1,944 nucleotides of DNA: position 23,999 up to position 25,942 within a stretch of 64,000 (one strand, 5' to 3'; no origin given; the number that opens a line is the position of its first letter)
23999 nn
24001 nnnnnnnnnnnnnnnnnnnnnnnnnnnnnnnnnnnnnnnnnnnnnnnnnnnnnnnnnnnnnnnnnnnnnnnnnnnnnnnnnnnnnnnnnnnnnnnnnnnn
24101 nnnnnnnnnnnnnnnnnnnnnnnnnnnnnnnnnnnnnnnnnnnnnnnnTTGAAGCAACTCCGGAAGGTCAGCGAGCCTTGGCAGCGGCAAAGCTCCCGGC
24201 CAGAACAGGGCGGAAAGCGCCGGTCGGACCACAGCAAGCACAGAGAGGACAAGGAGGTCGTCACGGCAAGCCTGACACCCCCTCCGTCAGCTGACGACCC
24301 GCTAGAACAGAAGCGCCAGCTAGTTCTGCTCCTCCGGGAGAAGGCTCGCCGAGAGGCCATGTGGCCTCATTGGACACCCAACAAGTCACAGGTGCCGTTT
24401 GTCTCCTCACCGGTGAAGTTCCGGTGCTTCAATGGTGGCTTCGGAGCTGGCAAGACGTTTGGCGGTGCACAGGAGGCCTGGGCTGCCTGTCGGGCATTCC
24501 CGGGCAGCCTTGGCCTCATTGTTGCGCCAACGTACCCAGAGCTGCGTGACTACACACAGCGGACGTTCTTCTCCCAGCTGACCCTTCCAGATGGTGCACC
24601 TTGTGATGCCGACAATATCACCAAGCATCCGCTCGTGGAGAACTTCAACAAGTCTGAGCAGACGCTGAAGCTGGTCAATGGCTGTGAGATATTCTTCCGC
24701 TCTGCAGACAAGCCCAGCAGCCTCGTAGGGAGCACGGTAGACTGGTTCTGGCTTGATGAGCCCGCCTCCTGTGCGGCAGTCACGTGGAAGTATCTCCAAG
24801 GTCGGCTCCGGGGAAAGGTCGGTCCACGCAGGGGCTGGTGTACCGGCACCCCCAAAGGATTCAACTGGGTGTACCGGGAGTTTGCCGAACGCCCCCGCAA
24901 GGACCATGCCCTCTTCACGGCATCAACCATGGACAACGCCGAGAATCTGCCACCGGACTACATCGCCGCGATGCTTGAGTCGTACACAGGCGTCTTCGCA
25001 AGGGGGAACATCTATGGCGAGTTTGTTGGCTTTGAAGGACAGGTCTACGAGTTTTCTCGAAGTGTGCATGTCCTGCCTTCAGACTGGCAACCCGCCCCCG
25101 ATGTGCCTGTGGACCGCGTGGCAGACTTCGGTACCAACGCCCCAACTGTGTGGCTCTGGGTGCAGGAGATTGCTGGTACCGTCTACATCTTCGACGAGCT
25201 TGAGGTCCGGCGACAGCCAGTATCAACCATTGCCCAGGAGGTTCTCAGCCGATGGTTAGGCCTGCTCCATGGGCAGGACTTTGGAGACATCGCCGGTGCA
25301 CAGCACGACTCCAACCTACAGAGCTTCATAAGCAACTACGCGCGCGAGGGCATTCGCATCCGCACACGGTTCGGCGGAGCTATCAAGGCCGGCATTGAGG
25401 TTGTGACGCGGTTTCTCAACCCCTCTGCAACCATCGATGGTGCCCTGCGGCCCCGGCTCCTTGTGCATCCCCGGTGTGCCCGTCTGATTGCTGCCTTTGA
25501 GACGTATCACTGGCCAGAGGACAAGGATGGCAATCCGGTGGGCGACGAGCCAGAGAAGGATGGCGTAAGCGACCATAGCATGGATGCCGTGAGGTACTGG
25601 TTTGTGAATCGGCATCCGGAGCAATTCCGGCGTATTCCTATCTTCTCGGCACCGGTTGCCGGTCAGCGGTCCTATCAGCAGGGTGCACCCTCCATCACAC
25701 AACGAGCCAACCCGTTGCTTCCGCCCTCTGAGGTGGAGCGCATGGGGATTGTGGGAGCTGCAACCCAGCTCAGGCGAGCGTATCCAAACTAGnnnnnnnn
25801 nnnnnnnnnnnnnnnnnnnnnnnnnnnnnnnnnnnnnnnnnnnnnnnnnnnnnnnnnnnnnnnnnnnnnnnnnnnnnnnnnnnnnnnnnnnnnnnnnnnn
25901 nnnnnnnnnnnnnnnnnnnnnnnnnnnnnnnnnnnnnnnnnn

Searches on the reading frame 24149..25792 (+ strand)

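Call 10: search_protein_families(library=phrogs, proteins=[window:24149-25792:+], max_evalue=0.001)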
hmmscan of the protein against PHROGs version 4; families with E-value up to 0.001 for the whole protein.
window:24149-25792:+ (547 aa): 7 families
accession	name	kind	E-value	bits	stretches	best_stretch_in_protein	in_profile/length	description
phrog_2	-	head and packaging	1.9e-43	150.3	1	63-498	256-602/807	terminase large subunit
phrog_38319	-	unknown function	4.6e-21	76.4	1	78-304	7-238/271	-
phrog_5653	-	head and packaging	4.3e-14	53.7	1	321-489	32-181/199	terminase large subunit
phrog_6672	-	head and packaging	4.3e-10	40.3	1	391-492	44-133/145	terminase large subunit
phrog_979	-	head and packaging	4.6e-10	39.8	1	76-247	153-354/642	terminase large subunit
phrog_10250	-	head and packaging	7.6e-07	30.1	1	277-491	3-218/228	terminase large subunit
phrog_3717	-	head and packaging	1.7e-05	25.4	1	166-264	91-194/277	terminase large subunit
